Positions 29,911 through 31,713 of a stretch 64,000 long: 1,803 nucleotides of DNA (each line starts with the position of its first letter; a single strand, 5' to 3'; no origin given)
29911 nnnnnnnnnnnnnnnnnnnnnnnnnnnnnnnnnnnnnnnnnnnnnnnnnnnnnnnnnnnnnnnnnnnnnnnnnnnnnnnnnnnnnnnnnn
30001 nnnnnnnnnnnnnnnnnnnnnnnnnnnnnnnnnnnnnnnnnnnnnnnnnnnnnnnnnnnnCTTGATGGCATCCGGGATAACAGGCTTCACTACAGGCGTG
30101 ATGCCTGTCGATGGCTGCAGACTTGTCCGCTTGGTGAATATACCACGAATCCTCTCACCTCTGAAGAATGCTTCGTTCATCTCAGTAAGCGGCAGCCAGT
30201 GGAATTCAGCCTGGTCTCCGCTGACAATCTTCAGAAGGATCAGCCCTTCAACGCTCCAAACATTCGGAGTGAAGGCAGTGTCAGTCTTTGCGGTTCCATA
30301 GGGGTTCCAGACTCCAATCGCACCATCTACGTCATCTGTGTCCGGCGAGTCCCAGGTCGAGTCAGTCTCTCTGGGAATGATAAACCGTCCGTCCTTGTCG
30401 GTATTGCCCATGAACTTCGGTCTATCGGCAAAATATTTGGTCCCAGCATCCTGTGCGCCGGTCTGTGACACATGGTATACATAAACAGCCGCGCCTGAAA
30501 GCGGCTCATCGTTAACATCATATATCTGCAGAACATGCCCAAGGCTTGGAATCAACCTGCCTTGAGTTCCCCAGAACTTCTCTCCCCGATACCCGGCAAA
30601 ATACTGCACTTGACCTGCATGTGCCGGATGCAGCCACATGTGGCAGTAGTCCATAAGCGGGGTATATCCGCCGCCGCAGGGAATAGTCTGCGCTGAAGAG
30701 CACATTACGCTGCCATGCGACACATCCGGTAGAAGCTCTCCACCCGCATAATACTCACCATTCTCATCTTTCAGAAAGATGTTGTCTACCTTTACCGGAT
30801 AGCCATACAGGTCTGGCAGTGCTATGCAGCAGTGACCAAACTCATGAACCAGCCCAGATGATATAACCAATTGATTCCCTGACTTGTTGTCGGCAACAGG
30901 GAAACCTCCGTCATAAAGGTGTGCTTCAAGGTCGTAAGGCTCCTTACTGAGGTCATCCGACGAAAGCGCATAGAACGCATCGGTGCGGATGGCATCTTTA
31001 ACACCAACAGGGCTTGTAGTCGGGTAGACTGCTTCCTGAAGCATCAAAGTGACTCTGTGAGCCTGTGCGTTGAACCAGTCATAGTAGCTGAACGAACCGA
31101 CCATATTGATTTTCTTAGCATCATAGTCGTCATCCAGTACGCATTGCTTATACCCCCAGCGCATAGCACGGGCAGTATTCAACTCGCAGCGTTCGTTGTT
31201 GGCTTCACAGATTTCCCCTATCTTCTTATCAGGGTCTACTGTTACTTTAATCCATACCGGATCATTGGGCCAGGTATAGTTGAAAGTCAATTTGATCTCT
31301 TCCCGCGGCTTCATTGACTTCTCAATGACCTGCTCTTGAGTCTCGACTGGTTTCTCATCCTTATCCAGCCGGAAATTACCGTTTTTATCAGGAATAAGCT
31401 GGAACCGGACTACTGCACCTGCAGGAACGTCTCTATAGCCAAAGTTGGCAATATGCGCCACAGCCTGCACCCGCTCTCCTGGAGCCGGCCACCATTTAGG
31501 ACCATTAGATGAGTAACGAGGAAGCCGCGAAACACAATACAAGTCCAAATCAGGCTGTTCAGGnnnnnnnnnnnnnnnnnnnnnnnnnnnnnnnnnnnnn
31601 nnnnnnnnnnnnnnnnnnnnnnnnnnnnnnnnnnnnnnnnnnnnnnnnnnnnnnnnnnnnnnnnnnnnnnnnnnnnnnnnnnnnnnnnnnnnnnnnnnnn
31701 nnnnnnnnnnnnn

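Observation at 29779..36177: Tandem paralogous ~937-aa secreted proteins with an M6/InhA-like '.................' zincin core, a LamG lectin-like N-domain and Ig-like modules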

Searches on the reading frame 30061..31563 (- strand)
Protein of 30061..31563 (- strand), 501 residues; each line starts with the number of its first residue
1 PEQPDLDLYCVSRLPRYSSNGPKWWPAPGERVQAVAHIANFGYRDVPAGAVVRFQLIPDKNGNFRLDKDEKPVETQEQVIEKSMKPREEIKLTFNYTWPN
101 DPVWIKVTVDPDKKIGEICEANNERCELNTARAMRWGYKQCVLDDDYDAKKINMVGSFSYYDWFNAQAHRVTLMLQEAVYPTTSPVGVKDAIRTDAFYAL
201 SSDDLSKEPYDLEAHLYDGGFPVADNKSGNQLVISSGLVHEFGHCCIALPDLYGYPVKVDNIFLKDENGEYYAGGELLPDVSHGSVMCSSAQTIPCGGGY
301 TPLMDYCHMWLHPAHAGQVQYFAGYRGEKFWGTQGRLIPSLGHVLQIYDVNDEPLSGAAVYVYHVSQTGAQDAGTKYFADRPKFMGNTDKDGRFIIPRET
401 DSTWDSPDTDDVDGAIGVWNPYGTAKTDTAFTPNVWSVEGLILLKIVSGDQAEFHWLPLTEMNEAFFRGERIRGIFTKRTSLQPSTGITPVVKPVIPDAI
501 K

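Call 42: predict_structure(alignment_id=A3)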
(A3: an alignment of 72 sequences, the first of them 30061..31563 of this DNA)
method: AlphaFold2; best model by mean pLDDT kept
length: 501 residues; sequences in the alignment: 72
mean_pLDDT: 92.6   pTM: 0.90
mean pLDDT of the five models: 92.6, 92.3, 91.7, 91.7, 91.2
residues with pLDDT >= 90: 406; 70-90: 73; 50-70: 21; < 50: 1
segments of 3 or more residues with pLDDT < 50: none
pLDDT, mean of each block of 10 residues (from residue 1): 96 96 95 98 98 97 92 98 98 98 98 97 97 96 94 96 96 96 94 97 95 95 75 94 92 90 95 95 79 56 92 95 83 89 97 98 89 86 97 98 89 92 89 73 97 95 95 97 98 87 71
secondary structure, 60 per line:
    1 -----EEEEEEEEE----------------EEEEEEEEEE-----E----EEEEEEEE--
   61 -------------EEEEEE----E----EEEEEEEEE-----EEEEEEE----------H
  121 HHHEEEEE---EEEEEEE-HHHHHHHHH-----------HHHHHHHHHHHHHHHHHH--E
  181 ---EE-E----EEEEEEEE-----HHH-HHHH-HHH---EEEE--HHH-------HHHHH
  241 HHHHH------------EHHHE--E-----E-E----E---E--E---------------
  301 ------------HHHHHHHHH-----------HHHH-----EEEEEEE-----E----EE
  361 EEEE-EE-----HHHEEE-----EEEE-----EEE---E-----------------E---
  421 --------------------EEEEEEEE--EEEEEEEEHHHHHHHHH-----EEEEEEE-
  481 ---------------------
elements in order: E6-14 E31-40 E51-58 E74-79 E89-97 E103-109 H120-123 E124-128 E132-138 H140-148 H160-177 E192-199 H209-212 E220-223 H236-245 H313-321 H333-336 E342-348 E359-364 E376-378 E384-387 E393-395 E441-448 E451-458 H459-467 E473-479

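Call 45: fold_search(model_id=the predicted structure, library=pdb)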
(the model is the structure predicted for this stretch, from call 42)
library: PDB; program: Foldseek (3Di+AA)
matches with E <= 10: 1595; with E <= 0.001: 58
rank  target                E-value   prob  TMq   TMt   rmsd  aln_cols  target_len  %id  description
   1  3idu_B                2.1e-06  1.00  0.17  0.69   3.9       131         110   24  Crystal Structure of the CARDB domain of the PF1109 protein in complex with di-metal ions from Pyrococcus furiosus, No (released 2009-08-04)
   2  3idu_A                3.3e-06  1.00  0.17  0.67   3.6       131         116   23  Crystal Structure of the CARDB domain of the PF1109 protein in complex with di-metal ions from Pyrococcus furiosus, No (released 2009-08-04)
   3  2kl6_MODEL_1_A        4.5e-06  1.00  0.17  0.69   4.0       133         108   24  Solution NMR structure of the CARDB domain of PF1109 from Pyrococcus furiosus. Northeast Structural Genomics C (released 2009-08-25)
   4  6ed1_A                1.5e-05  0.84  0.19  0.14  17.9       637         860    8  Bacteroides dorei Beta-glucuronidase (released 2019-02-13)
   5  2l0d_MODEL_1_A        1.8e-05  1.00  0.17  0.62   4.6       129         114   23  Solution NMR Structure of putative cell surface protein MA_4588 (272-376 domain) from Methanosarcina acetivora (released 2010-08-25)
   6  5t98_A                3.2e-05  0.87  0.22  0.16  16.5       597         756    9  Crystal structure of BuGH2Awt (released 2017-09-13)
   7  6hpd                  3.6e-05  0.77  0.20  0.12  21.6       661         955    9  The structure of a beta-glucuronidase from glycoside hydrolase family 2 (released 2019-07-24)
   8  5cl2_A                4.1e-05  1.00  0.16  0.29   5.6       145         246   14  Crystal structure of Spo0M, sporulation control protein, from Bacillus subtilis. (released 2015-12-16)
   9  8dhe_A                5.1e-05  0.84  0.22  0.18  17.4       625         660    8  Tannerella forsythia beta-glucuronidase (mL1) (released 2023-05-17)
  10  5cl2_B                6.1e-05  1.00  0.14  0.26   6.9       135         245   13  Crystal structure of Spo0M, sporulation control protein, from Bacillus subtilis. (released 2015-12-16)
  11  6qud                  6.1e-05  0.72  0.21  0.15  18.0       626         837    7  2-deoxy-galactose reaction intermediate of a Truncated beta-galactosidase III from Bifidobacterium bifidum (released 2020-03-18)
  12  6quc_A                7.8e-05  0.80  0.22  0.15  19.7       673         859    8  Truncated beta-galactosidase III from Bifidobacterium bifidum (released 2020-03-18)
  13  5t99_A                1.0e-04  0.75  0.22  0.16  16.9       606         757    8  Crystal structure of BuGH2Awt in complex with Galactoisofagomine (released 2017-09-13)
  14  8dhe_C                1.3e-04  0.80  0.21  0.17  16.9       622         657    7  Tannerella forsythia beta-glucuronidase (mL1) (released 2023-05-17)
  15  1edy_B                1.3e-04  1.00  0.14  0.41   9.1       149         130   13  CRYSTAL STRUCTURE OF RAT ALPHA 1-MACROGLOBULIN RECEPTOR BINDING DOMAIN (released 2000-12-01)
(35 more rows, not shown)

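Call 67: fold_search(model_id=the predicted structure, library=viral)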
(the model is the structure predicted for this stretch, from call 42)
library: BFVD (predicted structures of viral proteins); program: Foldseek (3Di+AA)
matches with E <= 10: 996; with E <= 0.001: 3
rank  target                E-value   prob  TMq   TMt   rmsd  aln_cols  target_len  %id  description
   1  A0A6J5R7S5            4.1e-04  1.00  0.17  0.13   4.2       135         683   16  Peptidase S8/S53 domain containing protein [uncultured Caudovirales phage]
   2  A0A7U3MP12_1          7.0e-04  1.00  0.14  0.08  10.8       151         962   14  (no name in the UniProt tables at hand)
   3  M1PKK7                9.9e-04  1.00  0.16  0.47   5.3       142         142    6  (no name in the UniProt tables at hand)
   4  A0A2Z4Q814            1.1e-03  1.00  0.15  0.42   5.9       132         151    9  (no name in the UniProt tables at hand)
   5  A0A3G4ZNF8            1.3e-03  0.95  0.10  0.05  14.5       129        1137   10  DUF7932 domain-containing protein [Terrestrivirus sp.]
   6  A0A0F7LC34            1.5e-03  0.99  0.16  0.26   6.6       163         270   12  Uncharacterized protein [uncultured marine virus]
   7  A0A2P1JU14            2.0e-03  1.00  0.15  0.49   7.8       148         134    9  Uncharacterized protein [Anoxybacillus phage A403]
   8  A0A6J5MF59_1          2.2e-03  0.97  0.14  0.09   7.6       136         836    7  Uncharacterized protein [uncultured Caudovirales phage]
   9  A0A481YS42            2.2e-03  0.93  0.13  0.35  10.1       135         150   12  Uncharacterized protein [Marseillevirus LCMAC101]
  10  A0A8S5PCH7            2.6e-03  0.98  0.13  0.43   9.4       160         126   13  Uncharacterized protein [Siphoviridae sp. ctorp6]
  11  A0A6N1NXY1            3.3e-03  0.99  0.16  0.08   8.9       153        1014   13  DUF11 domain-containing protein [Tupanvirus soda lake]
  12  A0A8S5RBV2            3.7e-03  1.00  0.16  0.17   7.8       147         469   12  Translocon-associated protein beta (TRAPB) [virus sp. ctOZh10]
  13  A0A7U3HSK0            4.1e-03  0.99  0.15  0.38   6.3       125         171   15  (no name in the UniProt tables at hand)
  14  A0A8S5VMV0            4.4e-03  0.96  0.12  0.34   7.7       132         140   12  (no name in the UniProt tables at hand)
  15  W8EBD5                4.9e-03  0.93  0.13  0.36  13.2       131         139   12  (no name in the UniProt tables at hand)
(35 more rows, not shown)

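Call 79: search_dna_similar(query=window:30061-31563:-, collection=plasmids, mode=protein, max_evalue=0.001, max_rows=15)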
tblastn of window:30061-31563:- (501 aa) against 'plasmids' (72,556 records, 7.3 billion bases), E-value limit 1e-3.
No match.

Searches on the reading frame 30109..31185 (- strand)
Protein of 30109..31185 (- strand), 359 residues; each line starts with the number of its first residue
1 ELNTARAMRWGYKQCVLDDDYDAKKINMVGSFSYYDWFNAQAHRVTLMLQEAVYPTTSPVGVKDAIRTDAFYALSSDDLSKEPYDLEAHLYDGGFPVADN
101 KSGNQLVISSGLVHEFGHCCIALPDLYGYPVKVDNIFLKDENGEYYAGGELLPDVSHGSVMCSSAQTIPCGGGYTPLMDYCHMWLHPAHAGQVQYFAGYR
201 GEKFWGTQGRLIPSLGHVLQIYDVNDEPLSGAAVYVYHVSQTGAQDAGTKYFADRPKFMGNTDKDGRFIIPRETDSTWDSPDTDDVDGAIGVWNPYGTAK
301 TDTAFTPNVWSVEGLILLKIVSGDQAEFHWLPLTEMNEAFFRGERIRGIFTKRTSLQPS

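Call 7: find_homologous_proteins(query=window:30109-31185:-, max_evalue=0.001)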
Query seq(359 aa) (359 aa): 33 proteins with E <= 0.001 among 1262 candidates.
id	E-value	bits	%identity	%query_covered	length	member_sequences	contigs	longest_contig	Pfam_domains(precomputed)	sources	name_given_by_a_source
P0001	2.6e-144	499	68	87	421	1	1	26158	-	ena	-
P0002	4.2e-137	476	57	100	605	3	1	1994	-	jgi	jgi:hypothetical protein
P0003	5.7e-117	409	52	99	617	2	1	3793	-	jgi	jgi:hypothetical protein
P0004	1.7e-116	408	51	96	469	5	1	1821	-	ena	-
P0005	1.5e-114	401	57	86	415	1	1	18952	-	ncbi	-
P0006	4.9e-114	400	61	71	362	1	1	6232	-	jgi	-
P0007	4.2e-113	397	53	90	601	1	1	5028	-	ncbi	-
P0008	2.3e-107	378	70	63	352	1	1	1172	-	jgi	jgi:hypothetical protein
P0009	1.4e-104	369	59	71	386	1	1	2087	-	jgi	jgi:hypothetical protein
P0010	1.8e-104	368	52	87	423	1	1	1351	-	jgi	-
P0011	2.4e-103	365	54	86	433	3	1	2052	-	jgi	jgi:hypothetical protein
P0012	3.9e-99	351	50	87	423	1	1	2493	PF18911.7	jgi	jgi:hypothetical protein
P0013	2.5e-97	345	52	79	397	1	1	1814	-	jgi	jgi:hypothetical protein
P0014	2.7e-95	338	50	83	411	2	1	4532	PF18911.7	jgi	-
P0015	2.8e-94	335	61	64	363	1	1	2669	-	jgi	jgi:hypothetical protein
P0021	1.5e-69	253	59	51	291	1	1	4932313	-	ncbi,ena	-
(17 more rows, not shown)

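Call 9: find_encoding_contigs(protein=P0021, flank=10000, max_places=3)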
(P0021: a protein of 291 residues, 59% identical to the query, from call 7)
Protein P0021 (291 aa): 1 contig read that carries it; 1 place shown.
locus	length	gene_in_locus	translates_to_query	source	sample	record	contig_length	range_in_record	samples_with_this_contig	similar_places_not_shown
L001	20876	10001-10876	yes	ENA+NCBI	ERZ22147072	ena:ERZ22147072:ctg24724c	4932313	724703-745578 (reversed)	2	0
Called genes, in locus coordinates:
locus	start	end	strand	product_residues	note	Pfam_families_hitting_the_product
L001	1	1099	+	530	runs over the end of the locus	PF14322:SusD-like_3, PF07980:SusD_RagB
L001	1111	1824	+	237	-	-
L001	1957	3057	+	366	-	-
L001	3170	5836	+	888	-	PF15902:Sortilin-Vps10 (weak), PF18962:Por_Secre_tail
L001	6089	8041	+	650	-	PF14508:GH97_N, PF10566:Glyco_hydro_97, PF14509:GH97_C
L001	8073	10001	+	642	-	PF02368:Big_2 (faint), PF07705:CARDB (weak)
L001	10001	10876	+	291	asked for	-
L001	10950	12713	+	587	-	PF00578:AhpC-TSA (weak), PF08534:Redoxin, PF13905:Thioredoxin_8, PF00085:Thioredoxin (weak), PF00255:GSHPx (weak), PF00578:AhpC-TSA, PF08534:Redoxin, PF13905:Thioredoxin_8, +1 more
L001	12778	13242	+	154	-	-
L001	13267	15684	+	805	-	PF01074:Glyco_hydro_38N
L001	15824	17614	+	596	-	PF07881:Fucose_iso_N1, PF07882:Fucose_iso_N2, PF02952:Fucose_iso_C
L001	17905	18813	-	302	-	PF12833:HTH_18, PF00165:HTH_AraC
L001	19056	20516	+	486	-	PF00370:FGGY_N, PF02782:FGGY_C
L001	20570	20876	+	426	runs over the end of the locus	PF07690:MFS_1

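Call 10: find_encoding_contigs(protein=P0001, flank=10000, max_places=3)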
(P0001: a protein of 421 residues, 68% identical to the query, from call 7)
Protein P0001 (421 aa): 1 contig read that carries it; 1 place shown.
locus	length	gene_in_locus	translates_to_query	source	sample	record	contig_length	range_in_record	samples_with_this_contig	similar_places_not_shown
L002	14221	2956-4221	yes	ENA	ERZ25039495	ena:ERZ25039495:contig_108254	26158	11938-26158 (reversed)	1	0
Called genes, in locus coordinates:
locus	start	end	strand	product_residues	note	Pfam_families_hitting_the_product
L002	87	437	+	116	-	-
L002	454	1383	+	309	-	-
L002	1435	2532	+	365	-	PF02368:Big_2 (weak)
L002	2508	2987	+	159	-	PF07705:CARDB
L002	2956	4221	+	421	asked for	-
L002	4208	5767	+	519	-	PF07705:CARDB (faint)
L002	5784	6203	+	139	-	-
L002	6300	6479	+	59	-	-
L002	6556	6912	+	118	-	-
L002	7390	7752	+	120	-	-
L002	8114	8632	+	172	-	-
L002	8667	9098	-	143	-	PF09579:Spore_YtfJ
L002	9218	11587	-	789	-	PF01074:Glyco_hydro_38N, PF09261:Alpha-mann_mid, PF07748:Glyco_hydro_38C, PF17677:Glyco_hydro38C2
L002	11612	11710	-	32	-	-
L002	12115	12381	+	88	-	-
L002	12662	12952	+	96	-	PF01257:2Fe-2S_thioredx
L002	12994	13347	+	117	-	PF01257:2Fe-2S_thioredx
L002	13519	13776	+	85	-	PF01512:Complex1_51K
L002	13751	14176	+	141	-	PF01512:Complex1_51K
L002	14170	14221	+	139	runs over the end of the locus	PF10589:NADH_4Fe-4S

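Call 13: search_solved_structures(query=A1, max_evalue=10, show_alignments=3)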
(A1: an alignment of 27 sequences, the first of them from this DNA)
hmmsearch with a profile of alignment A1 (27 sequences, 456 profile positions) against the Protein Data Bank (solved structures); distinct sequences matched with E-value up to 10: 12.
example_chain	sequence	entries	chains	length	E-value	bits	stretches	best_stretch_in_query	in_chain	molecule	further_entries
6nz0_Z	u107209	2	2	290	7.6e-06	28.2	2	359-452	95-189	Dyslexia-associated protein KIAA0319-like protein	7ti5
2yhg_A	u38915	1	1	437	0.00016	23.8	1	355-410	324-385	CELLULOSE-BINDING PROTEIN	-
9p4n_R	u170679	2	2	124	0.00087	21.4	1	360-452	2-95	Dyslexia-associated protein KIAA0319-like protein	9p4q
7wjx_R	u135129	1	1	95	0.0013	20.8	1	361-451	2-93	Dyslexia-associated protein KIAA0319-like protein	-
4aqo_A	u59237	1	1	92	0.0017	20.4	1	361-449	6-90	COLLAGENASE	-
7kpn_Z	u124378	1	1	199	0.002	20.2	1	359-452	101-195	Dyslexia-associated protein KIAA0319-like protein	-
6ihb_R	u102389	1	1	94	0.0024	20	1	361-451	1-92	Dyslexia-associated protein KIAA0319-like protein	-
7wqp_R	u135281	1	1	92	0.0079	18.2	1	362-448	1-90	Dyslexia-associated protein KIAA0319-like protein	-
6jcq_R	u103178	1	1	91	0.026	16.5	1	365-451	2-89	Dyslexia-associated protein KIAA0319-like protein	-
4jrw_A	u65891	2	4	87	0.043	15.8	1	364-450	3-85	Collagenase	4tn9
2c26_A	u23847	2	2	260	0.096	14.7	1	378-453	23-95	ENDOGLUCANASE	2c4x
2y72_A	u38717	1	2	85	0.67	11.9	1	374-449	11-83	COLLAGENASE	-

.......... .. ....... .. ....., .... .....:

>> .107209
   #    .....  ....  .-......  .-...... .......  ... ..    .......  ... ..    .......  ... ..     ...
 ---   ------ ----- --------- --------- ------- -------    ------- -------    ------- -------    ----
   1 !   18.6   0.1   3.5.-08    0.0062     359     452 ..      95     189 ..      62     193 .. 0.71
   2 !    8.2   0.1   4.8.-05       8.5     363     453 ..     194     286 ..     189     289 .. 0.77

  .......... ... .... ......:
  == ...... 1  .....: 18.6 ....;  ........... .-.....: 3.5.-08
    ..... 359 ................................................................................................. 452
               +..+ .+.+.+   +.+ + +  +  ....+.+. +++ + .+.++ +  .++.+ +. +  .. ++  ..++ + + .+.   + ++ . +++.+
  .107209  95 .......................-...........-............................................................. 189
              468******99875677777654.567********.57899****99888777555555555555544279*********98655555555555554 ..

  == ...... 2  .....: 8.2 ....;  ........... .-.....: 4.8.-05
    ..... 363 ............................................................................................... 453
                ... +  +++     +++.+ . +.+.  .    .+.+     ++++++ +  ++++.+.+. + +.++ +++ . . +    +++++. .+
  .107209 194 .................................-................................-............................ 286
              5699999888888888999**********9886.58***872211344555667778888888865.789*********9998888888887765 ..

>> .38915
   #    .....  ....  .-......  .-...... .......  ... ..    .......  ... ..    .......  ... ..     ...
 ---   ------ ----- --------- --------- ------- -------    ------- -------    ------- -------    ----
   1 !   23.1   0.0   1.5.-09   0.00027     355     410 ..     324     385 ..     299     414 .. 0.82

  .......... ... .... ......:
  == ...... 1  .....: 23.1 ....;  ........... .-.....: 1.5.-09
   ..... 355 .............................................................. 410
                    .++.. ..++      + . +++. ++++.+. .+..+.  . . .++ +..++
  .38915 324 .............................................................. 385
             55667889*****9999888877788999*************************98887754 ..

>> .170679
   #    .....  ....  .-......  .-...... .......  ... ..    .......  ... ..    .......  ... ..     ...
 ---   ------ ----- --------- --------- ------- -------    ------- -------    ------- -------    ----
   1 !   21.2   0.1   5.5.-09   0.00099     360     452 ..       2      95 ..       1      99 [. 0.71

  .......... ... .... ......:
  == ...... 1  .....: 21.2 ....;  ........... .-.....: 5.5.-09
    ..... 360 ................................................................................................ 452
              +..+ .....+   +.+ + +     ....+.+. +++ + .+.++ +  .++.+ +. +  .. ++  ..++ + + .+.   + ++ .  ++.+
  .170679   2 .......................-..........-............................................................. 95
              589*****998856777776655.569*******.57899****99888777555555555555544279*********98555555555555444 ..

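Call 18: predict_structure(alignment_id=A1)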
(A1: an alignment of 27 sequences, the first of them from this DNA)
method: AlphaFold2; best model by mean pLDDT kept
length: 359 residues; sequences in the alignment: 27
mean_pLDDT: 58.8   pTM: 0.57
mean pLDDT of the five models: 58.8, 55.1, 53.5, 52.6, 50.4
residues with pLDDT >= 90: 54; 70-90: 74; 50-70: 59; < 50: 172
segments of 3 or more residues with pLDDT < 50: 1-12, 26-76, 81-128, 160-176, 180-209, 244-247, 303-312
pLDDT, mean of each block of 10 residues (from residue 1): 44 60 47 36 45 39 34 44 43 33 36 34 35 73 74 58 37 46 39 33 36 84 98 88 54 84 97 84 70 73 47 73 90 74 84 93
secondary structure, 60 per line:
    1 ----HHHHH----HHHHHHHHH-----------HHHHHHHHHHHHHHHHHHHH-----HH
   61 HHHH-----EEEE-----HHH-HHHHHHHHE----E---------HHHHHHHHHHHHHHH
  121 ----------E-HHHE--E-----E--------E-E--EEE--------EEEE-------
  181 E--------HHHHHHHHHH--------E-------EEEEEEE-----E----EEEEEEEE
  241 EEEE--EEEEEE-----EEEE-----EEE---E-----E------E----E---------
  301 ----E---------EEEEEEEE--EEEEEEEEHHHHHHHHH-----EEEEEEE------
elements in order: H5-9 H14-22 H34-53 H59-64 E70-73 H83-90 H106-120 E159-161 E170-173 H190-199 E216-222 E233-244 E247-252 E258-261 E267-269 E315-322 E325-332 H333-341 E347-353
